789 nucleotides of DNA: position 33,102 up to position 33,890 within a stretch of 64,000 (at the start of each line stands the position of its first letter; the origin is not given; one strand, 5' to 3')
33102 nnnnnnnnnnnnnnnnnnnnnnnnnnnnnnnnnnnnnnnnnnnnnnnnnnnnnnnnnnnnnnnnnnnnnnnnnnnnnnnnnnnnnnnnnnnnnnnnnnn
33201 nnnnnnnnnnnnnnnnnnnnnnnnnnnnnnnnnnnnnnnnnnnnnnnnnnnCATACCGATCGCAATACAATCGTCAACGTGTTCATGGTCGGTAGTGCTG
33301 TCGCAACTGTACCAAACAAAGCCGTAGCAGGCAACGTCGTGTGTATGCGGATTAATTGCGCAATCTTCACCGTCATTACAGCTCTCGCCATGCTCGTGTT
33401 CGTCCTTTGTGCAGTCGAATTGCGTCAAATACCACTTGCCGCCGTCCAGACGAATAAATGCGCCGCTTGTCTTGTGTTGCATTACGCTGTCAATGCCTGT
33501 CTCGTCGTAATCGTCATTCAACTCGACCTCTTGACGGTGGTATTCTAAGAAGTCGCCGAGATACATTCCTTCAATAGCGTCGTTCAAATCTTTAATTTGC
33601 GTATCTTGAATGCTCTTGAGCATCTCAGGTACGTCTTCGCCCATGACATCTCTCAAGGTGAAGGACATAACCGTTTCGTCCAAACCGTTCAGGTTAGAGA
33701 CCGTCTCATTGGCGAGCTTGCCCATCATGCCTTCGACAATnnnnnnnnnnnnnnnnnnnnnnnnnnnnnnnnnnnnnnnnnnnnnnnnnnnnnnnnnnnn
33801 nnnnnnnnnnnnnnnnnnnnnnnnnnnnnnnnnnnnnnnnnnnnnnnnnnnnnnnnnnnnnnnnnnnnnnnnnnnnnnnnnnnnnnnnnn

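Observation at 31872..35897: Giant N-terminally anchored acidic protein built from six degenerate modules with iterated H-x-H-x3-C Cys/His knots; no family recognised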

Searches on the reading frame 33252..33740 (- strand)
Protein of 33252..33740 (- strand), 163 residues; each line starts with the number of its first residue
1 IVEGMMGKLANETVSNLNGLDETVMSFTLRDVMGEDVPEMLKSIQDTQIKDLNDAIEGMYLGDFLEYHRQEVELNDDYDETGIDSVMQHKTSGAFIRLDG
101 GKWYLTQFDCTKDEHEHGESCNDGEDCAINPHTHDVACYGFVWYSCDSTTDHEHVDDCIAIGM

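Call 20: search_solved_structures(query=A1, max_evalue=10)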
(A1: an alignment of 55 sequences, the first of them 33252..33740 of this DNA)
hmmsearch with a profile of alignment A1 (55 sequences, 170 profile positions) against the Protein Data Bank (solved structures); distinct sequences matched with E-value up to 10: 8.
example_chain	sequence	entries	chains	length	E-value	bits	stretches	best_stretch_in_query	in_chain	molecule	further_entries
1skv_A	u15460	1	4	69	0.026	17.4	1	40-89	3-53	Hypothetical 7.5 kDa protein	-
7mt1_A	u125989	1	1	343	0.98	12.3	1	107-149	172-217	Platelet-activating factor acetylhydrolase IB subunit beta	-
3c1y_A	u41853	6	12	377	4.4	10.2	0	61-95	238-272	DNA integrity scanning protein disA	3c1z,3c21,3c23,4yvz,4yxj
4yxm_A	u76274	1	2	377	5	10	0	61-95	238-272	DNA integrity scanning protein DisA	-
8isj_A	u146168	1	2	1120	8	9.3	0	23-60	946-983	Phytochrome A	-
8iff_A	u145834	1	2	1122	8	9.3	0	23-60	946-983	Phytochrome A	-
8f5z_B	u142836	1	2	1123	8.1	9.3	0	23-60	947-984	Phytochrome A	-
8isi_A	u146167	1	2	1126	8.1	9.3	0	23-60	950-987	Phytochrome A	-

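Call 31: predict_structure(alignment_id=A1)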
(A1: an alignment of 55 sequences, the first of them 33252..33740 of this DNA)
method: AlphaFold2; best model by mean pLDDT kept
length: 163 residues; sequences in the alignment: 55
mean_pLDDT: 87.4   pTM: 0.69
mean pLDDT of the five models: 87.4, 87.4, 86.8, 86.5, 85.2
residues with pLDDT >= 90: 87; 70-90: 63; 50-70: 13; < 50: 0
segments of 3 or more residues with pLDDT < 50: none
pLDDT, mean of each block of 10 residues (from residue 1): 85 89 93 89 92 89 87 97 96 96 96 83 68 93 79 68 80
secondary structure, 60 per line:
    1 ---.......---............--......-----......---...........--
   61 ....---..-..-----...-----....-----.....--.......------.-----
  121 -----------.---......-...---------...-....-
elements in order: H4-10 H14-25 H29-33 H39-44 H49-58 H61-64 E78-80 E86-89 E95-99 E102-108 E139-141 E143-145 E159-162

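Call 35: search_protein_representatives(alignment_id=A1)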
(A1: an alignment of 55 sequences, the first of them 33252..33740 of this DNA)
Query: 55 sequences, 170 profile positions. Proteins with E-value up to 0.001 (for the whole library): 821; up to 1e-10: 496; up to 1e-30: 150. The best 150 are listed.
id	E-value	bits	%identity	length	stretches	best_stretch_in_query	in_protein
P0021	0.0e+00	1181.3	-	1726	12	3-157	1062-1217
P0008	0.0e+00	1123.3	-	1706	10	10-162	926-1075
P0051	0.0e+00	1049.4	-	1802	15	11-157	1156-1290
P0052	5.5e-296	986.3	-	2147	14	2-155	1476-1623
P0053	2.0e-256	857.5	-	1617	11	8-164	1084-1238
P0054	4.1e-243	814.2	-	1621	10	14-161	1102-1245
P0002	5.5e-240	804.0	-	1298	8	13-167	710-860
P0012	1.5e-238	799.3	-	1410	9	13-159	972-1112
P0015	7.3e-238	797.1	-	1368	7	9-165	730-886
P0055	1.3e-224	753.9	-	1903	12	2-156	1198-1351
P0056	5.9e-224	751.8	-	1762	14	9-155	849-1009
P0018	8.7e-220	738.2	-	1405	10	13-165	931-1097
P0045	2.8e-216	726.8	-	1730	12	2-163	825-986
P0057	5.7e-216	725.8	-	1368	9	12-156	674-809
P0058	7.0e-215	722.3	-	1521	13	11-157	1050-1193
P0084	4.2e-81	286.9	-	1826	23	8-99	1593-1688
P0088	7.3e-70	250.3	-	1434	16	17-95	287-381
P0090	1.2e-65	236.6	-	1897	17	14-93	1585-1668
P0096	1.7e-58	213.3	-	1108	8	12-92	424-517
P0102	2.5e-54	199.8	-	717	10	20-85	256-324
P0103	7.0e-54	198.3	-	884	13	18-97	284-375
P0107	2.7e-50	186.6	-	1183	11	10-99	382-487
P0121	3.8e-44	166.6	-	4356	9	13-93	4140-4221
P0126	1.8e-42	161.2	-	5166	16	11-85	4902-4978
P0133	6.8e-41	156.0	-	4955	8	13-136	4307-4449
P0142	1.0e-38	148.9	-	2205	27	16-85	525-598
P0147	2.3e-36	141.3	-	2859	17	18-89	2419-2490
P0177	9.2e-32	126.3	-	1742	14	36-89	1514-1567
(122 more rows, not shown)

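Call 38: search_protein_families(library=pfam, proteins=[P0084, P0088, P0142, P0096, P0102], max_evalue=0.1)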
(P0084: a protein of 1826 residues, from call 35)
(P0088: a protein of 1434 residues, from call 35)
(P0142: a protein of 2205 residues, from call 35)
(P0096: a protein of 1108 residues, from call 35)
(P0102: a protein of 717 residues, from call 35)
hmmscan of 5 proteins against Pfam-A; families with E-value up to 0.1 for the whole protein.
P0084 (1826 aa): 1 family
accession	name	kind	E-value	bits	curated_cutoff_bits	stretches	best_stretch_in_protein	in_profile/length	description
PF14504.11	CAP_assoc_N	-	0.0067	16.7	29.3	0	511-541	23-53/140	CAP-associated N-terminal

P0088 (1434 aa): 5 families
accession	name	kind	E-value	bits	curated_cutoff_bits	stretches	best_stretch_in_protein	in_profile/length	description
PF20340.3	DUF6635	-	5.4e-10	39.3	27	0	530-564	177-211/272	Family of unknown function (DUF6635)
PF02592.20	Vut_1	-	0.00059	20.7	27.2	0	641-663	17-39/152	Putative vitamin uptake transporter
PF03527.20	RHS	-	0.01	16.1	27.9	0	374-387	16-29/38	RHS protein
PF04198.19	Sugar-bind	-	0.025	14.2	27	0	1126-1169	161-205/257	Putative sugar-binding domain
PF08332.16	CaMKII_AD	-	0.044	14.4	22.1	0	397-435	62-100/128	Calcium/calmodulin dependent protein kinase II association domain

P0142 (2205 aa): 4 families
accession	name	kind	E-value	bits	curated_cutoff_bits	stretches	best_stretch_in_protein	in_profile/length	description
PF12671.13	Amidase_6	-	0.0034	18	23.2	0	920-964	77-119/163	Putative amidase domain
PF08004.16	DUF1699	-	0.026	14.7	33.4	0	1124-1163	74-113/130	Protein of unknown function (DUF1699)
PF12164.13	SporV_AA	-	0.065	14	25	0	553-595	16-58/90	Stage V sporulation protein AA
PF21263.2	Acyl-CoA-dh_C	-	0.071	13.9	27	0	1367-1406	15-54/96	Acyl-CoA dehydrogenase, C-terminal domain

P0096 (1108 aa): 2 families
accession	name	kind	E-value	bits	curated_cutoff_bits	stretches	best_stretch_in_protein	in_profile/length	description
PF11061.14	Tsr0524-like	-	0.005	17.1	25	0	738-759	17-38/61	Cytochrome b6f, subunit Tsr0524-like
PF13407.12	Peripla_BP_4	-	0.039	13.9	35.1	0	459-507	172-231/258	Periplasmic binding protein domain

P0102 (717 aa): 8 families
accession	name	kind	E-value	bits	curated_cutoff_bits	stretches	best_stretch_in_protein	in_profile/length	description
PF20045.4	DUF6447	-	6.5e-09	35.9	27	0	262-284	18-40/75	Family of unknown function (DUF6447)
PF03830.20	PTSIIB_sorb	-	0.00036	21.3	27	0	152-192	96-136/148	PTS system sorbose subfamily IIB component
PF12164.13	SporV_AA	-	0.0039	17.9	25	0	538-570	17-49/90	Stage V sporulation protein AA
PF09871.14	DUF2098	-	0.0073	17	25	0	81-110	2-32/94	Uncharacterized protein conserved in archaea (DUF2098)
PF19047.5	HOOK_N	-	0.011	16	23.5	0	478-527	4-53/146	HOOK domain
PF14842.11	FliG_N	-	0.025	15.6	25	0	475-497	18-40/104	FliG N-terminal domain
PF21431.3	Col-Pyo_DNase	-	0.031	14.9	27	0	124-163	6-44/124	Colicin/Pyocin-S2, DNase domain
PF03444.21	HrcA_DNA-bdg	-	0.073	13.2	21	0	44-68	15-39/79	Winged helix-turn-helix transcription repressor, HrcA DNA-binding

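Call 42: list_cluster_members(proteins=[P0088, P0090, P0096, P0121, P0126, P0133, P0142, P0147, P0107, P0177])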
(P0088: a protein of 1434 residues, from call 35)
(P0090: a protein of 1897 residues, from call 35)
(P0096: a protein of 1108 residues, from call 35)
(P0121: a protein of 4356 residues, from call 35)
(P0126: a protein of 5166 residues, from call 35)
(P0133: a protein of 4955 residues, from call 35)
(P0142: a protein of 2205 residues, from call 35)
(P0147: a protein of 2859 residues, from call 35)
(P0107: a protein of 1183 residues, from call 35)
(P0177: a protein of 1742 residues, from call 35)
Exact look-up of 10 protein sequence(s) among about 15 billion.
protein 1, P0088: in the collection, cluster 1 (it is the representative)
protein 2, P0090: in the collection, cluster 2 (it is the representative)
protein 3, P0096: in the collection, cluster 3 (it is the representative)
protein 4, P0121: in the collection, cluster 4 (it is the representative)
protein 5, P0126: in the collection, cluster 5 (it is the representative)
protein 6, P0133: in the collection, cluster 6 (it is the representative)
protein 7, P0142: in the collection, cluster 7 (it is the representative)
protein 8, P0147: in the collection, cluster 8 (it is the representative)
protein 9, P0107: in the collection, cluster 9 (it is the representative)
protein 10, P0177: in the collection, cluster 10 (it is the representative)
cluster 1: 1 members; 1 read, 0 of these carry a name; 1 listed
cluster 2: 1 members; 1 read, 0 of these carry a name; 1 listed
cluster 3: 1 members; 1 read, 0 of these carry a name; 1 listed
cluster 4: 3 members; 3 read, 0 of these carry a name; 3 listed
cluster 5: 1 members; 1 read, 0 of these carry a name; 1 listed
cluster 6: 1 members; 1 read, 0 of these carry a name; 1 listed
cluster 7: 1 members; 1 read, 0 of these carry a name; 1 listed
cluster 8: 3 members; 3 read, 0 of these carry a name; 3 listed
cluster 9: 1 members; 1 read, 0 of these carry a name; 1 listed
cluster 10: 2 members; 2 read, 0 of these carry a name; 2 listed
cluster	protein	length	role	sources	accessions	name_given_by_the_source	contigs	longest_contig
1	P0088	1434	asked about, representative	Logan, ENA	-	-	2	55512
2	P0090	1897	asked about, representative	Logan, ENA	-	-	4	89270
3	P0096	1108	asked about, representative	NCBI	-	-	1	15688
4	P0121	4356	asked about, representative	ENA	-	-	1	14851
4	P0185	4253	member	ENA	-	-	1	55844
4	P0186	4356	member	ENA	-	-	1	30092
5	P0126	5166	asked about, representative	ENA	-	-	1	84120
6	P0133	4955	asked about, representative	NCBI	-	-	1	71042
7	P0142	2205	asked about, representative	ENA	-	-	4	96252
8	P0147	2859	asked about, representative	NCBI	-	-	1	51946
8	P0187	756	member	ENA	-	-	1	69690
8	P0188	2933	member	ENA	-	-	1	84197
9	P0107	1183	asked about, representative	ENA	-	-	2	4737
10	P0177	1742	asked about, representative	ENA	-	-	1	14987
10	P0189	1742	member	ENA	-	-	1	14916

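Call 43: find_encoding_contigs(protein=P0090, flank=6000, max_places=1)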
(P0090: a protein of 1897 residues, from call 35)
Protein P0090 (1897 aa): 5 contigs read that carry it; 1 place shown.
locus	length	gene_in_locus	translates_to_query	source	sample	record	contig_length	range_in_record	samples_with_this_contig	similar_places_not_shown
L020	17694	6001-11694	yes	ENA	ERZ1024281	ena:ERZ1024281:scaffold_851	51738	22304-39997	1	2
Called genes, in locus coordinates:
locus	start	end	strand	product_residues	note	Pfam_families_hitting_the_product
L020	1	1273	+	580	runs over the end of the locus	PF00664:ABC_membrane, PF00005:ABC_tran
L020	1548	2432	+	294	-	PF00781:DAGK_cat, PF19279:YegS_C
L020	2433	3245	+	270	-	PF01553:Acyltransferase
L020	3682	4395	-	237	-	PF00702:Hydrolase, PF13419:HAD_2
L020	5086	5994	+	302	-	-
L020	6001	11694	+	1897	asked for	-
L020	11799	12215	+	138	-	PF00293:NUDIX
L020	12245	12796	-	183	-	PF04260:DUF436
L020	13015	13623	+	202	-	PF00376:MerR, PF13411:MerR_1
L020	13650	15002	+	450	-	PF10396:TrmE_N, PF12631:MnmE_helical, PF03193:RsgA_GTPase (faint), PF00009:GTP_EFTU (faint), PF01926:MMR_HSR1, PF02421:FeoB_N, PF16897:MMR_HSR1_Xtn (faint)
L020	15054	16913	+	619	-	PF01134:GIDA, PF01266:DAO (faint), PF07992:Pyr_redox_2 (weak), PF13738:Pyr_redox_3 (faint), PF21680:GIDA_C_1st, PF13932:SAM_GIDA_C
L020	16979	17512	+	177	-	PF00719:Pyrophosphatase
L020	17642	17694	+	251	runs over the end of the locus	-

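Call 44: find_encoding_contigs(protein=P0096, flank=6000, max_places=1)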
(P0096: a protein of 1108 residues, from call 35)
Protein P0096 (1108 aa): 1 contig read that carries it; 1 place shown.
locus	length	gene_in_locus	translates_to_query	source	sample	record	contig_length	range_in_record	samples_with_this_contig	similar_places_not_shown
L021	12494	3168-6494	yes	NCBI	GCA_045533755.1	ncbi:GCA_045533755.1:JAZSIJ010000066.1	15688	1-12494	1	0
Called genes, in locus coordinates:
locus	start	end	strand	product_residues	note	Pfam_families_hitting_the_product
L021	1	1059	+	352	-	?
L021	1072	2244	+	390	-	PF00288:GHMP_kinases_N, PF08544:GHMP_kinases_C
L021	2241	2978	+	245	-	PF00483:NTP_transferase, PF12804:NTP_transf_3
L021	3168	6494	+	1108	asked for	-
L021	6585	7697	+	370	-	PF02350:Epimerase_2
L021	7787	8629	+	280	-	-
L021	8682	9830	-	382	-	PF03600:CitMHS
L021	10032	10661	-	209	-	PF13189:Cytidylate_kin2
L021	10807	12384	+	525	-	PF03853:YjeF_N, PF01256:Carb_kinase, PF02110:HK (weak)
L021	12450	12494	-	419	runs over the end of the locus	PF17892:Cadherin_5 (faint), PF17963:Big_9, PF00395:SLH (faint)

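Call 46: search_protein_families(library=pfam, proteins=[L020:5086-5994:+, L021:7787-8629:+, L021:1-1059:+], max_evalue=0.01)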
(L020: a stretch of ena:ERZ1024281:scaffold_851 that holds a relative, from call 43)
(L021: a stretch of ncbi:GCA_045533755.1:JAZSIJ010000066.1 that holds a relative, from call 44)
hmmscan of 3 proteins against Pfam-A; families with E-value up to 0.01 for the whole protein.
L020:5086-5994:+ (302 aa): 0 families

L021:7787-8629:+ (280 aa): 1 family
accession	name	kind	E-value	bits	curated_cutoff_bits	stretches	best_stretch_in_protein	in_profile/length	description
PF03911.21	Sec61_beta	-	0.0078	16.7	27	1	76-107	8-39/41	Sec61beta family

L021:1-1059:+ (352 aa): 3 families
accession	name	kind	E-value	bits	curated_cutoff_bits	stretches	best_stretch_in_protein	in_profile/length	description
PF00984.24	UDPG_MGDP_dh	-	5.3e-27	94.2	25.4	1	156-244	2-92/94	UDP-glucose/GDP-mannose dehydrogenase family, central domain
PF03721.20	UDPG_MGDP_dh_N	-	3.3e-18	66.4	27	1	2-125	45-180/187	UDP-glucose/GDP-mannose dehydrogenase family, NAD binding domain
PF03720.21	UDPG_MGDP_dh_C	-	5.8e-12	46.3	30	1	264-339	1-80/103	UDP-glucose/GDP-mannose dehydrogenase family, UDP binding domain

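Call 51: search_protein_families(library=phrogs, proteins=[P0096], max_evalue=0.01)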
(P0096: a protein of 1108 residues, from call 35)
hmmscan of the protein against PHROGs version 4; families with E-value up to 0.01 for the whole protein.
P0096 (1108 aa): 2 families
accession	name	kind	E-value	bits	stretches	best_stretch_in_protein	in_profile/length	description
phrog_18087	-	unknown function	2.5e-05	25.3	0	575-596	8-29/122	-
phrog_14139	-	unknown function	0.0029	18.8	0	491-534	104-147/155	-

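Call 52: search_protein_families(library=padloc, proteins=[P0096], max_evalue=0.01)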
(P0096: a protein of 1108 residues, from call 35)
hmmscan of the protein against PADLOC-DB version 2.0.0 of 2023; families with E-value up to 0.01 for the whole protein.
P0096 (1108 aa): 0 families

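Call 63: fold_search(model_id=the predicted structure, library=pdb)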
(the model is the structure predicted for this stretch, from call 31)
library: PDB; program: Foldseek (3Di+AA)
matches with E <= 10: 66; with E <= 0.001: 0
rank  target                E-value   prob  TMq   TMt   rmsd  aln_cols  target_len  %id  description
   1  8rqk_K                9.3e-01  0.41  0.19  0.28   4.4        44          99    7  Structure of the complete Vaccinia DNA-dependent RNA polymerase complex at 2.65A resolution (released 2025-01-29)
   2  6rfl_K                1.0e+00  0.38  0.19  0.30   4.4        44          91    7  Structure of the complete Vaccinia DNA-dependent RNA polymerase complex (released 2019-12-11)
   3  6ehr_D                1.9e+00  0.04  0.08  0.12  10.3        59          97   12  The crystal structure of the human LAMTOR-RagA CTD-RagC CTD complex (released 2017-10-04)
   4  6uke_X                2.4e+00  0.04  0.12  0.08  13.7        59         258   15  HhaI endonuclease in Complex with Iodine-Labelled DNA (released 2019-12-18)
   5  5o5x_B                3.0e+00  0.01  0.11  0.05  15.5       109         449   16  Crystal structure of Thermococcus litoralis ADP-dependent glucokinase (GK) (released 2018-10-24)
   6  6skf_BG               3.4e+00  0.07  0.14  0.13   7.5        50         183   18  Cryo-EM Structure of T. kodakarensis 70S ribosome (released 2020-07-29)
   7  5y39_D                3.4e+00  0.02  0.08  0.12   9.9        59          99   14  Crystal structure of Ragulator complex (p18 76-145) (released 2017-12-06)
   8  2k6v_MODEL_1_A        3.4e+00  0.02  0.10  0.09  13.0        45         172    9  Solution structures of apo Sco1 protein from Thermus Thermophilus (released 2008-09-09)
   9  9b7d_B                4.6e+00  0.03  0.16  0.15  14.6       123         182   10  Structure of ThsB-Tad3 complex (released 2025-01-22)
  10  5yk5_A                4.8e+00  0.01  0.07  0.13  10.8        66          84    8  structure of the human Lamtor4-Lamtor5 complex (released 2018-12-12)
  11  8ro2_TF               4.8e+00  0.01  0.13  0.05  18.1       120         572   13  Integrative Structure of the human intron lariat Spliceosome (ILS'') (released 2024-09-18)
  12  3a4t_A                5.1e+00  0.03  0.11  0.07  11.3        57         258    5  Crystal structure of aTrm4 from M.jannaschii with sinefungin (released 2010-06-30)
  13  9izp_A                5.1e+00  0.01  0.09  0.04  19.1       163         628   10  Cryo-EM structure of CasLambda2-crRNA-target DNA ternary complex in the incompetent state (released 2025-06-11)
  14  6sao_A                5.4e+00  0.08  0.15  0.06   5.2        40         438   12  Structural and functional characterisation of three novel fungal amylases with enhanced stability and pH tolerance (released 2019-10-23)
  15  5htp                  5.4e+00  0.04  0.10  0.04   6.9        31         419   16  Putative sugar kinases from Synechococcus elongatus PCC7942 in complex with AMPPNP (released 2016-06-08)
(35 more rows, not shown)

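Call 67: find_homologous_proteins(query=P0096, max_evalue=0.00001)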
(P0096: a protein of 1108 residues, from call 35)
Query P0096 (1108 aa): 38 proteins with E <= 0.00001 among 8000 candidates.
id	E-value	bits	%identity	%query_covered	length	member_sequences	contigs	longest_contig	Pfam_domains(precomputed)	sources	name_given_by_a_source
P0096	0.0e+0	2424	100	100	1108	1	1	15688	-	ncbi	-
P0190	0.0e+0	1730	73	75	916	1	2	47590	-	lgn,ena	-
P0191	0.0e+0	1507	57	100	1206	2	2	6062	-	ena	-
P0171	5.9e-279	947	49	69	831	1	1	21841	-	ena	-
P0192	4.0e-277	941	46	68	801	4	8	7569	-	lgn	-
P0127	9.2e-237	807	38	99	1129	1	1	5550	PF20125.5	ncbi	-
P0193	3.2e-217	742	44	68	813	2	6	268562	-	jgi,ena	-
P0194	7.6e-200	685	31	91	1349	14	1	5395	-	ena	-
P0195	3.5e-198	679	28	98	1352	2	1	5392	-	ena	-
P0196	7.7e-196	671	31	91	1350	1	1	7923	-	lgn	-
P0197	6.2e-195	668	30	99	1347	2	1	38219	-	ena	-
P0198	3.6e-192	659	31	91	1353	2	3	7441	-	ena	-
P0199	3.3e-180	620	31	94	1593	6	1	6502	-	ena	-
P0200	1.3e-168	581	28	91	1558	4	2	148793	-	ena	-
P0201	4.4e-159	550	30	87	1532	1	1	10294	-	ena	-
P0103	6.6e-120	420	33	69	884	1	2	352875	-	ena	-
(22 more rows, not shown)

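Call 70: find_encoding_contigs(protein=P0103, flank=5000, max_places=1)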
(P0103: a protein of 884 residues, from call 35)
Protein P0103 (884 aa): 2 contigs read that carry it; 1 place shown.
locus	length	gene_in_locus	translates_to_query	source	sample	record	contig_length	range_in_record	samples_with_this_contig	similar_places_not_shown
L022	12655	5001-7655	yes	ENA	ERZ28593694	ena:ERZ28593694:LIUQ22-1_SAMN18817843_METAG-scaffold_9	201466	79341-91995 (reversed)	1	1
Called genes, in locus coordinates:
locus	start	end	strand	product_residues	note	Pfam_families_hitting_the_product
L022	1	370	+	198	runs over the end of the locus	-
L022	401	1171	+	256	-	PF01520:Amidase_3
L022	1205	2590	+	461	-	PF18073:Zn_ribbon_LapB, PF03796:DnaB_C (weak), PF06745:ATPase, PF13481:AAA_25, PF23442:DUF7125 (weak), PF00004:AAA, PF05362:Lon_C, PF13541:ChlI, +1 more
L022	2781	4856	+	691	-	PF00009:GTP_EFTU, PF03144:GTP_EFTU_D2 (weak), PF22042:EF-G_D2, PF14492:EFG_III, PF03764:EFG_IV, PF00679:EFG_C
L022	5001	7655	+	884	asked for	-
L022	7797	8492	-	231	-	PF00687:Ribosomal_L1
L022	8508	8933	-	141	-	PF03946:Ribosomal_L11_N, PF00298:Ribosomal_L11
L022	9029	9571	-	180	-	PF02357:NusG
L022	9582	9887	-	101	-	PF00584:SecE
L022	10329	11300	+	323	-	PF00389:2-Hacid_dh, PF02826:2-Hacid_dh_C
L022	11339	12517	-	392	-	PF01545:Cation_efflux, PF16916:ZT_dimer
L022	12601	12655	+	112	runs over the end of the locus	-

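Call 71: find_encoding_contigs(protein=P0193, flank=5000, max_places=1)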
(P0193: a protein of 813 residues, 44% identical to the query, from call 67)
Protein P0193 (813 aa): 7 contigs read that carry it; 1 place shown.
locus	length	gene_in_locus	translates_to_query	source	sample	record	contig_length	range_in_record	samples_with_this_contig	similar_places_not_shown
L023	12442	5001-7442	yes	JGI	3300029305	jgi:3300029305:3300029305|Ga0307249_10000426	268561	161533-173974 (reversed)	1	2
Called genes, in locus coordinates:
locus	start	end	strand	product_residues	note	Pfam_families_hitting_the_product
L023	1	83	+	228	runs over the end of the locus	PF01520:Amidase_3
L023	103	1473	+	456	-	PF18073:Zn_ribbon_LapB, PF03796:DnaB_C (weak), PF06745:ATPase, PF13481:AAA_25, PF23442:DUF7125, PF00004:AAA, PF05362:Lon_C, PF13541:ChlI, +1 more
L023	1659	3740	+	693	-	PF00009:GTP_EFTU, PF22042:EF-G_D2, PF03144:GTP_EFTU_D2 (faint), PF14492:EFG_III, PF03764:EFG_IV, PF00679:EFG_C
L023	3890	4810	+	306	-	PF00198:2-oxoacid_dh (faint)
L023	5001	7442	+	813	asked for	-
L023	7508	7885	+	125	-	PF01042:Ribonuc_L-PSP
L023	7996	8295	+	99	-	PF01371:Trp_repressor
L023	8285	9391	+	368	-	PF13393:tRNA-synt_His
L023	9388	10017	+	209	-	PF01634:HisG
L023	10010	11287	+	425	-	PF00815:Histidinol_dh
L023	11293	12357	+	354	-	PF00155:Aminotran_1_2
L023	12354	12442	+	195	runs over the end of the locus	PF00475:IGPD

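Call 72: find_encoding_contigs(protein=P0200, flank=5000, max_places=1)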
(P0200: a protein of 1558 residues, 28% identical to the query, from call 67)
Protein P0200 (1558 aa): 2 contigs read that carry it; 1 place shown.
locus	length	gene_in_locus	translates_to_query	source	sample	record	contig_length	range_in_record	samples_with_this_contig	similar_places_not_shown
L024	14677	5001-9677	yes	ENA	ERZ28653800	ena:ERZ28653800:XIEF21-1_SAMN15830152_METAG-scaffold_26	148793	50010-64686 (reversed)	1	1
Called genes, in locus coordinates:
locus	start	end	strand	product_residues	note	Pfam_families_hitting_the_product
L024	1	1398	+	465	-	PF18073:Zn_ribbon_LapB, PF03796:DnaB_C, PF06745:ATPase, PF23442:DUF7125, PF13481:AAA_25, PF00004:AAA, PF05362:Lon_C, PF13541:ChlI, +2 more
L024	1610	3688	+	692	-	PF00009:GTP_EFTU, PF22042:EF-G_D2, PF14492:EFG_III, PF03764:EFG_IV, PF00679:EFG_C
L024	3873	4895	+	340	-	PF00198:2-oxoacid_dh (faint)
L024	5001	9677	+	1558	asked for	-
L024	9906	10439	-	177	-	-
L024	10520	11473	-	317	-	PF23459:S1_RRP5 (faint), PF00575:S1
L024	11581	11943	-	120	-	PF02452:PemK_toxin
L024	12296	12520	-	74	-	PF04070:DUF378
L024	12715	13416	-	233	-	PF04542:Sigma70_r2, PF04545:Sigma70_r4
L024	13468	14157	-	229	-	PF00486:Trans_reg_C (weak)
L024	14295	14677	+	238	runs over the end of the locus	PF00106:adh_short, PF08659:KR (weak), PF13561:adh_short_C2, PF23441:SDR (weak)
